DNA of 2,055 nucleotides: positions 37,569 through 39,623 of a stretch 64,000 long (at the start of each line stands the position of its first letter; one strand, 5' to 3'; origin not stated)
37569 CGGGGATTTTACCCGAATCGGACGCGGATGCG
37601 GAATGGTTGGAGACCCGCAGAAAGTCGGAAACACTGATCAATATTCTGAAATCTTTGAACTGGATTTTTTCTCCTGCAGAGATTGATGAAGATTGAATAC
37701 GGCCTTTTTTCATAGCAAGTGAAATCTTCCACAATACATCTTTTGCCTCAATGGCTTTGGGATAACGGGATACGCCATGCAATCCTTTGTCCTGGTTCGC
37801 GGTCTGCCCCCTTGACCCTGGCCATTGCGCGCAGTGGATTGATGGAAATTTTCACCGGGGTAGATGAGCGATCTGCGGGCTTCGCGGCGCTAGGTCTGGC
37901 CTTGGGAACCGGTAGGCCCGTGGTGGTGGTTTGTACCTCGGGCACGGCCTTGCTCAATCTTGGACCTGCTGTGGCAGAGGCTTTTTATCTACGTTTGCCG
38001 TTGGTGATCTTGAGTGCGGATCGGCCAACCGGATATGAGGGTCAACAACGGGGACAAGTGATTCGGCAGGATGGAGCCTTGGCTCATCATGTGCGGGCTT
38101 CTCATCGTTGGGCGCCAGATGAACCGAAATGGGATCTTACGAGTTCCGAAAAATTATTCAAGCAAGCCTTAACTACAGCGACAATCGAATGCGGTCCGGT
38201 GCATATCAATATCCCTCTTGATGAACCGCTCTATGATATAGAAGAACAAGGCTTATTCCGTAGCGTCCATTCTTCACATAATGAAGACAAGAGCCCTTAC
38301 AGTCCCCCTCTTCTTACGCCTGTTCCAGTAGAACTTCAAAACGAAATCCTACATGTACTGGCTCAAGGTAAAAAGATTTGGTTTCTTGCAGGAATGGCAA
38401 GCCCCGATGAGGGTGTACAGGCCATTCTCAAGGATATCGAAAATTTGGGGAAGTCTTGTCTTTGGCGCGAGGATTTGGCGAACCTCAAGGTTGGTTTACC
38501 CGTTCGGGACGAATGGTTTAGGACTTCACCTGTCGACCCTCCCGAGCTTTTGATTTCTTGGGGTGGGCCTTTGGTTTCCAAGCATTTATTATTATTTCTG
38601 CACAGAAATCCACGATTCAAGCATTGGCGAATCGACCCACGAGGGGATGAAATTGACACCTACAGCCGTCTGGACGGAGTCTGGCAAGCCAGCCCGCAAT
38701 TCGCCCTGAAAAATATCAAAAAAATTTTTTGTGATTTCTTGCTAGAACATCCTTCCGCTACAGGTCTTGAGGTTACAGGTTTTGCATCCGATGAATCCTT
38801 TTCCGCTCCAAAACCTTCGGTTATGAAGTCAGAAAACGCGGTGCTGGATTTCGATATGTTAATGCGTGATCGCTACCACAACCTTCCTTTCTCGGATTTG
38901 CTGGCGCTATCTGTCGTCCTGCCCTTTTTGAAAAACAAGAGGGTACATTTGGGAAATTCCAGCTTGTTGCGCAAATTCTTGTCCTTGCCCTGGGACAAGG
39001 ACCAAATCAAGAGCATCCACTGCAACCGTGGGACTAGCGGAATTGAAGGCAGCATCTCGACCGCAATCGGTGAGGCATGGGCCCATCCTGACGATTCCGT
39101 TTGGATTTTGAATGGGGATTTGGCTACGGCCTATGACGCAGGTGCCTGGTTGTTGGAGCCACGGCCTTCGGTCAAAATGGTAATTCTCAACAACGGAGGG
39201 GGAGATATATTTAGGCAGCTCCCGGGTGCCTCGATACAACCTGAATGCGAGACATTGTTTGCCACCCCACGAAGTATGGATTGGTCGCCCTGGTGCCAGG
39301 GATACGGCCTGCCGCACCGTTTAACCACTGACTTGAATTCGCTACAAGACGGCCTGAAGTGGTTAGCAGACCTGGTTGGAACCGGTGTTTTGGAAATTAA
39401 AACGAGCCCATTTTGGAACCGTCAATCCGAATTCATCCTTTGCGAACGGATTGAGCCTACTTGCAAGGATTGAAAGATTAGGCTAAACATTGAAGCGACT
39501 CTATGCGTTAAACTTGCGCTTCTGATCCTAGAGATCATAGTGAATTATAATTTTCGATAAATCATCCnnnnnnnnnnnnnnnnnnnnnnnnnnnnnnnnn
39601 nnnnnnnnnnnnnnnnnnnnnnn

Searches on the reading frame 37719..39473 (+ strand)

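Call 24: search_protein_families(library=pfam, proteins=[window:37719-39473:+], max_evalue=0.001)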
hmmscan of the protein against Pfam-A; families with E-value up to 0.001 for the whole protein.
window:37719-39473:+ (584 aa): 3 families
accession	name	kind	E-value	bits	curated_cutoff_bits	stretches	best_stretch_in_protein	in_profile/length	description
PF02776.23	TPP_enzyme_N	-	1.1e-21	77.2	26.8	1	8-113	6-111/119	Thiamine pyrophosphate enzyme, N-terminal TPP binding domain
PF02775.26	TPP_enzyme_C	-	9.3e-05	22.7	21.9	0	432-549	20-140/151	Thiamine pyrophosphate enzyme, C-terminal TPP binding domain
PF16582.11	TPP_enzyme_M_2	-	0.00019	21.7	30.1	1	273-327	96-150/208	Middle domain of thiamine pyrophosphate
